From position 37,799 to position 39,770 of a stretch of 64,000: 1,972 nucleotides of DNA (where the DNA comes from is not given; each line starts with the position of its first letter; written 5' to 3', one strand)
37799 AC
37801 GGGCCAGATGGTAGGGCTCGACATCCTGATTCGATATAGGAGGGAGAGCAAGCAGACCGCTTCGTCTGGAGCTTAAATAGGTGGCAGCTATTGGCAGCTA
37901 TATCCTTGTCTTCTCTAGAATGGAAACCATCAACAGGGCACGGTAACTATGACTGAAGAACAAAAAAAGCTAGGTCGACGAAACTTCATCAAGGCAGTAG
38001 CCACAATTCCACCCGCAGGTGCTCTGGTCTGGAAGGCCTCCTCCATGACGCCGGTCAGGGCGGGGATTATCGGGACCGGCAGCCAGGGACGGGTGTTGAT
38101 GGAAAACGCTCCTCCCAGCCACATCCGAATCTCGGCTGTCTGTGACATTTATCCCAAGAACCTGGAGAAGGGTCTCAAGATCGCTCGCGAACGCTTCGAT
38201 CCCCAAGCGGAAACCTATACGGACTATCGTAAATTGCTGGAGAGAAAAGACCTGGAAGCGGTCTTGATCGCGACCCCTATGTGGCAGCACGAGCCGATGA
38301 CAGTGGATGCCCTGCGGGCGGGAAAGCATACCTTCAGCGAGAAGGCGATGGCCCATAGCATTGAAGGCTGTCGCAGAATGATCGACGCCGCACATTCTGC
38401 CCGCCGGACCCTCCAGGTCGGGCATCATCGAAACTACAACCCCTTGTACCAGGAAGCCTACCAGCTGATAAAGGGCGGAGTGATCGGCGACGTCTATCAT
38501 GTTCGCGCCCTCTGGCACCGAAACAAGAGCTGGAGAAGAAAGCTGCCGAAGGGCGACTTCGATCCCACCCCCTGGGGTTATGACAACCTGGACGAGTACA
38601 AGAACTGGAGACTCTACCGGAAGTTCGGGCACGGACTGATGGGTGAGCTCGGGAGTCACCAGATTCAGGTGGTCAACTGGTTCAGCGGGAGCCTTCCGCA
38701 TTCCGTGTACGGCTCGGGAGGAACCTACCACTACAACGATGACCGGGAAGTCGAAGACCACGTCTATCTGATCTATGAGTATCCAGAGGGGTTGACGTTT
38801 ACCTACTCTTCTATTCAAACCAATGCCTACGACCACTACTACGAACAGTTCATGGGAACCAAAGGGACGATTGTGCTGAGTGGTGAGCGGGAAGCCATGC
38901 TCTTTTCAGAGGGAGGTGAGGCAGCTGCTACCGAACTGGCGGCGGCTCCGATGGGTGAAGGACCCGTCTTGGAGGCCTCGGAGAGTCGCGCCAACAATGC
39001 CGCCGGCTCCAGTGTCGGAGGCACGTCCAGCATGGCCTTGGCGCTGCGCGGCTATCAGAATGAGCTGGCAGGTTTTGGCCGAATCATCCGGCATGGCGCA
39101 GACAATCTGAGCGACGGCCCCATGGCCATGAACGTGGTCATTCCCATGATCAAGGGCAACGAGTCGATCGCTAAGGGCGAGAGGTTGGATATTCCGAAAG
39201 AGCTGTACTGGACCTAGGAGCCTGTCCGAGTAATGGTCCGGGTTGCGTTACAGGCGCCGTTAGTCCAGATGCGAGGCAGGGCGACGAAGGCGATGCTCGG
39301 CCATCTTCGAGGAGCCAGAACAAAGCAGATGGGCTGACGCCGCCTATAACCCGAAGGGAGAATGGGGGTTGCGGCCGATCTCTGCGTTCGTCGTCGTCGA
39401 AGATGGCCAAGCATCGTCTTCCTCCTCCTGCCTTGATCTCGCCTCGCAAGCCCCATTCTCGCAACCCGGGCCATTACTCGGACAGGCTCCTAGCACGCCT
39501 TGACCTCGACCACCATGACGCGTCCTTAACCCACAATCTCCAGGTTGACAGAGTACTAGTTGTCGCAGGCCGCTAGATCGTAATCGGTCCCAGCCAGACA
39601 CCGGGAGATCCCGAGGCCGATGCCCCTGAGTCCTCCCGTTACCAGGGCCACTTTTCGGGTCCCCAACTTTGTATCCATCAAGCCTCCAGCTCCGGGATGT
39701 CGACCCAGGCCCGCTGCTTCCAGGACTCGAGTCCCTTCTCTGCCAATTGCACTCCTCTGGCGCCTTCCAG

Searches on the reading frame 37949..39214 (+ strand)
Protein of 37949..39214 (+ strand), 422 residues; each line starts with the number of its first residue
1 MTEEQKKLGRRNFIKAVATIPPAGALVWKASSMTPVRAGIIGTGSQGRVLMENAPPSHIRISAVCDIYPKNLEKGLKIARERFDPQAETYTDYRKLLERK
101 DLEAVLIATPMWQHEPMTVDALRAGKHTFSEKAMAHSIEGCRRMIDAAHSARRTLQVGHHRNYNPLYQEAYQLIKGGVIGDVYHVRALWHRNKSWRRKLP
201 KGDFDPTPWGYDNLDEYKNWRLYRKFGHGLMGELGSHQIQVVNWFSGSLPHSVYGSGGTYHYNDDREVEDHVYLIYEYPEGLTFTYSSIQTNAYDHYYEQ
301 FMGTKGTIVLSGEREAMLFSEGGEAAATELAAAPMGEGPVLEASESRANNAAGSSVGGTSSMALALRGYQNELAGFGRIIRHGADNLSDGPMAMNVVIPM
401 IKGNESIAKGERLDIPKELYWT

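Call 21: find_encoding_contigs(protein=window:37949-39214:+, flank=3000, max_places=6)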
Protein window:37949-39214:+ (422 aa): no gene with exactly this product is on record in the collection.

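Call 28: find_homologous_proteins(query=window:37949-39214:+, max_evalue=1e-100)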
Query window:37949-39214:+ (422 aa): 219 proteins with E <= 1e-100 among 8000 candidates; the best 120 are listed.
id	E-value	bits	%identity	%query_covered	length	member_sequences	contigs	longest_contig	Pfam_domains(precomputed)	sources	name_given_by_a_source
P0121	3.2e-277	937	95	100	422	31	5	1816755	PF01408.29,PF22725.2,PF02894.23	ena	-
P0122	7.3e-258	874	88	100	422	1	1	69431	PF01408.29,PF22725.2,PF02894.23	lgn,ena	-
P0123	4.7e-206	703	70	100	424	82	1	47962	PF01408.29,PF22725.2,PF02894.23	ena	-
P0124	1.6e-203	695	70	100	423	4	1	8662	PF01408.29,PF22725.2,PF02894.23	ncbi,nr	ncbi:Gfo/Idh/MocA family oxidoreductase [Acidobacteria bacterium AH-259-G07]|nr:Gfo/Idh/MocA family 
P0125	2.0e-202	691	68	100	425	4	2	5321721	PF01408.29,PF22725.2,PF02894.23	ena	-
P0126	1.1e-195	669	67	100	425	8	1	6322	PF01408.29,PF22725.2,PF02894.23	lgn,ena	-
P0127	2.6e-193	661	67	100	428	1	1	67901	PF01408.29,PF22725.2,PF02894.23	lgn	-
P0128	4.8e-190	650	67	100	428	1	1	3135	PF01408.29,PF22725.2,PF02894.23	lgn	-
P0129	1.0e-186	639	65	100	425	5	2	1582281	PF01408.29,PF22725.2,PF02894.23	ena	-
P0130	1.3e-185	636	64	100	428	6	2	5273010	PF01408.29,PF22725.2,PF02894.23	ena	-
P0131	1.4e-184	632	63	100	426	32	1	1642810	PF01408.29,PF22725.2,PF02894.23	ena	-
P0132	2.7e-184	631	62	100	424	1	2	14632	PF01408.29,PF22725.2,PF02894.23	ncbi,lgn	ncbi:MAG: Gfo/Idh/MocA family protein [Acidobacteriota bacterium]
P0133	3.2e-184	631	63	100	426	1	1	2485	PF01408.29,PF22725.2,PF02894.23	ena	-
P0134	6.0e-184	630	63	100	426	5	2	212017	PF01408.29,PF22725.2,PF02894.23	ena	-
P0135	1.6e-180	619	63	100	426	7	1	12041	PF01408.29,PF22725.2,PF02894.23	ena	-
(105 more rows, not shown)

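Call 29: find_encoding_contigs(protein=P0121, flank=10000, max_places=5)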
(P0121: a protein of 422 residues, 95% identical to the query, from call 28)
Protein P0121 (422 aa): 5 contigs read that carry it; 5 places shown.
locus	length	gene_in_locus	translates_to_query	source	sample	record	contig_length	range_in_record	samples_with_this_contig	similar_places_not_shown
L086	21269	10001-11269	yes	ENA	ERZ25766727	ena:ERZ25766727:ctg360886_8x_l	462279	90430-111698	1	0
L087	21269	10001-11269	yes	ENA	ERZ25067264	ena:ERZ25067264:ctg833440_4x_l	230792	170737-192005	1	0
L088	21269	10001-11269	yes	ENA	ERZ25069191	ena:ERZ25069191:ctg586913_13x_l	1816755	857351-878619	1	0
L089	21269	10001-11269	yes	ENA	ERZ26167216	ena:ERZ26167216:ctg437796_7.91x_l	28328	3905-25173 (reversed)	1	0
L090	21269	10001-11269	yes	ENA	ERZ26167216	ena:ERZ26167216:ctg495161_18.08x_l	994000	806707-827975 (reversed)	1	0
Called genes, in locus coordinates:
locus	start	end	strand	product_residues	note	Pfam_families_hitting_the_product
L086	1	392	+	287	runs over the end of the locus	PF00669:Flagellin_N, PF00700:Flagellin_C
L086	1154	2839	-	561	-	-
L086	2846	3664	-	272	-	-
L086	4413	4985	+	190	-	PF04892:VanZ-LLP1 (weak)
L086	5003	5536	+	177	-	PF08308:PEGA (weak)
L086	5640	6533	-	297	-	PF01261:AP_endonuc_2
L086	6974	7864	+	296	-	PF00669:Flagellin_N, PF00700:Flagellin_C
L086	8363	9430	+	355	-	PF02424:ApbE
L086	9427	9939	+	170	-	PF07681:DoxX (weak)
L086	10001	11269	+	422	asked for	PF01408:GFO_IDH_MocA, PF02894:GFO_IDH_MocA_C, PF22725:GFO_IDH_MocA_C3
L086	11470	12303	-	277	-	PF00106:adh_short, PF08659:KR, PF13561:adh_short_C2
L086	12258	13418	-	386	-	PF01408:GFO_IDH_MocA, PF02894:GFO_IDH_MocA_C, PF22725:GFO_IDH_MocA_C3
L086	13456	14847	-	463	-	-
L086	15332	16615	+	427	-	PF13088:BNR_2, PF02012:BNR (faint), PF13088:BNR_2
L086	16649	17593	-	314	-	PF00135:COesterase, PF20434:BD-FAE, PF07859:Abhydrolase_3, PF12697:Abhydrolase_6 (faint), PF00326:Peptidase_S9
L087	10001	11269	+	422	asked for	PF01408:GFO_IDH_MocA, PF02894:GFO_IDH_MocA_C, PF22725:GFO_IDH_MocA_C3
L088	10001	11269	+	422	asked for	PF01408:GFO_IDH_MocA, PF02894:GFO_IDH_MocA_C, PF22725:GFO_IDH_MocA_C3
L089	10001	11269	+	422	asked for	PF01408:GFO_IDH_MocA, PF02894:GFO_IDH_MocA_C, PF22725:GFO_IDH_MocA_C3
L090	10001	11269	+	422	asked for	PF01408:GFO_IDH_MocA, PF02894:GFO_IDH_MocA_C, PF22725:GFO_IDH_MocA_C3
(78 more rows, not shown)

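Call 30: find_encoding_contigs(protein=P0122, flank=10000, max_places=2)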
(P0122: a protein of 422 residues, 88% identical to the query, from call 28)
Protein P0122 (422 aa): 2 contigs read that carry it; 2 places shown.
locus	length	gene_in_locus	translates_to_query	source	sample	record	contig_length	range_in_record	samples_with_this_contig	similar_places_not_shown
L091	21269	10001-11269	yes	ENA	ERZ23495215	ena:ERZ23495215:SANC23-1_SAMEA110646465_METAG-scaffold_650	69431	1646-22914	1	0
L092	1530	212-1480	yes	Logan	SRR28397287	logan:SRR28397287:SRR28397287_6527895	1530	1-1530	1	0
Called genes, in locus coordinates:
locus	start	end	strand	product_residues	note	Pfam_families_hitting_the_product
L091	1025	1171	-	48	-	-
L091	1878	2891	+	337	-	PF13859:BNR_3 (faint), PF13088:BNR_2, PF15902:Sortilin-Vps10 (faint), PF02012:BNR (faint)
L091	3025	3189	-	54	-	-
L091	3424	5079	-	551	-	PF03577:Peptidase_C69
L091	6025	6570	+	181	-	PF04892:VanZ-LLP1 (faint)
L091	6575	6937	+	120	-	-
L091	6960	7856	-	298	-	PF01261:AP_endonuc_2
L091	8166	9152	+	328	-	PF02424:ApbE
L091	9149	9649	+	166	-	PF07681:DoxX (weak)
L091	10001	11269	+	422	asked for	PF01408:GFO_IDH_MocA, PF02894:GFO_IDH_MocA_C, PF22725:GFO_IDH_MocA_C3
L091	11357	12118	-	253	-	PF00106:adh_short, PF08659:KR, PF13561:adh_short_C2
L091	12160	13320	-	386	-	PF01408:GFO_IDH_MocA, PF02894:GFO_IDH_MocA_C, PF22725:GFO_IDH_MocA_C3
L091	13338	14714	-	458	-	-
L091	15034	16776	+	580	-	-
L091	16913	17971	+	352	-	PF01208:URO-D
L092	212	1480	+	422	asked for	PF01408:GFO_IDH_MocA, PF02894:GFO_IDH_MocA_C, PF22725:GFO_IDH_MocA_C3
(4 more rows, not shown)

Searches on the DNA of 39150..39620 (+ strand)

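Call 55: search_rna_families(source=window, start=39150, end=39620, threshold=evalue, max_evalue=5)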
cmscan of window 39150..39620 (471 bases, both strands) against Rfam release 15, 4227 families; matches with E-value up to 5: 1.
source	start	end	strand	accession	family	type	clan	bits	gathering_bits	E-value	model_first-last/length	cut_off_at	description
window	39284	39423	-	RF04116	MIR9672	Gene; miRNA;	-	28.2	74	0.0025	1-120/120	no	MIR9672 microRNA precursor family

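Call 103: search_dna_similar(query=window:39214-39493:+, collection=plasmids, mode=distant, max_rows=15, max_evalue=0.001)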
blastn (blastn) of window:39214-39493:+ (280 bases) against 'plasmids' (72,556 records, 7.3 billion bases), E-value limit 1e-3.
No match.
